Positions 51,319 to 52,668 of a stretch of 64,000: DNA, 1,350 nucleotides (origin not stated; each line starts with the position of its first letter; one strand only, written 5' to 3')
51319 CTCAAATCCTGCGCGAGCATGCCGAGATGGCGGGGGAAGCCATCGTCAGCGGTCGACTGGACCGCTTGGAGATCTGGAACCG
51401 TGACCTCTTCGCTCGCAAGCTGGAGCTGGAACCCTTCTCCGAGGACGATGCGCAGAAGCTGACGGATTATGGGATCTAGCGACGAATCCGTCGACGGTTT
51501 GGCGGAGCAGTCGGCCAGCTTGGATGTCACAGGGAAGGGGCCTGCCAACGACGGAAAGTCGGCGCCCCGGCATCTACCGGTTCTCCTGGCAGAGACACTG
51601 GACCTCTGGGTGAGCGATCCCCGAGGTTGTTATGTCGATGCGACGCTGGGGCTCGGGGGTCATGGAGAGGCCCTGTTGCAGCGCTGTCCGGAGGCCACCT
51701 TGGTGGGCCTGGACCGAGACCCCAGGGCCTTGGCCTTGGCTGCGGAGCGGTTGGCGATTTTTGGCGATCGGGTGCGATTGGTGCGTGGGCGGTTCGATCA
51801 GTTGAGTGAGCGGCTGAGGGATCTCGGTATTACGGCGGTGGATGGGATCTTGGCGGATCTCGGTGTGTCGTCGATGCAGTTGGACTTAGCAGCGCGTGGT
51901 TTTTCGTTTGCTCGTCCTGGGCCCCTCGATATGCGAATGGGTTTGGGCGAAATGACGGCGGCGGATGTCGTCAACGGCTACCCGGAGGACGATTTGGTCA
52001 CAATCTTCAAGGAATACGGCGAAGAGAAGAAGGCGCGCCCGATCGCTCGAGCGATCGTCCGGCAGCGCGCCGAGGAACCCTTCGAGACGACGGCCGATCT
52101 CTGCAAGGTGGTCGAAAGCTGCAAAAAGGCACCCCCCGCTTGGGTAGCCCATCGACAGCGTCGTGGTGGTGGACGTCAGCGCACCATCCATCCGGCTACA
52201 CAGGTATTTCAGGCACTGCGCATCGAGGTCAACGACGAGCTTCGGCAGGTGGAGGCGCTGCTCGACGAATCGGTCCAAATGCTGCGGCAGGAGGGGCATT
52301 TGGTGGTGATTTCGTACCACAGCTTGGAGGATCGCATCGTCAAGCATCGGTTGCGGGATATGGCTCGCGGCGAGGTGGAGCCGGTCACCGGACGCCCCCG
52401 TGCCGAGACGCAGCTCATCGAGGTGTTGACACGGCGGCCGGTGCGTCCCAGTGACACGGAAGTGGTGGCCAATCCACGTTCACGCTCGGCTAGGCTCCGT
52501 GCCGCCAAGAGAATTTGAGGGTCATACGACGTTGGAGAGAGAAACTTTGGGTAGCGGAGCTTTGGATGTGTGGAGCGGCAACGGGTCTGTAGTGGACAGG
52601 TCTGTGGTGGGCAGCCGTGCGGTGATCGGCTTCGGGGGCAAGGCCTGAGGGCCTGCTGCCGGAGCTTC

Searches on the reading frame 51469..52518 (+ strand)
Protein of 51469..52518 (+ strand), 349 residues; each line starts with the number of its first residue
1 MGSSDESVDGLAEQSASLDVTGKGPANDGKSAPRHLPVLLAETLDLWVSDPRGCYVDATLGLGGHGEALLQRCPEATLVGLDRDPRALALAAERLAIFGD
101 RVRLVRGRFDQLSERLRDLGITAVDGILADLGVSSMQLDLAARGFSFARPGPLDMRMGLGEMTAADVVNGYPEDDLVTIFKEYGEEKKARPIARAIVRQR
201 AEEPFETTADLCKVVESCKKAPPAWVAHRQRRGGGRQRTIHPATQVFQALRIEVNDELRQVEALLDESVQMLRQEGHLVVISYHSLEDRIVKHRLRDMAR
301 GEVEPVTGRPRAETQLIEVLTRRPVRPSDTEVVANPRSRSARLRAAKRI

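Call 52: search_protein_families(library=pfam, proteins=[window:51469-52518:+], max_evalue=0.001)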
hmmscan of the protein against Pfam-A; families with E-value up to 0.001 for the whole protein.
window:51469-52518:+ (349 aa): 2 families
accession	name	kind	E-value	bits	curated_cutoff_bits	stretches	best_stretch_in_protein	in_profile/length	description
PF01795.25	Methyltransf_5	-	9.4e-105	350.9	27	1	34-348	3-308/309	MraW methylase family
PF13649.12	Methyltransf_25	-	0.00039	21.5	27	0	57-114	3-60/97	Methyltransferase domain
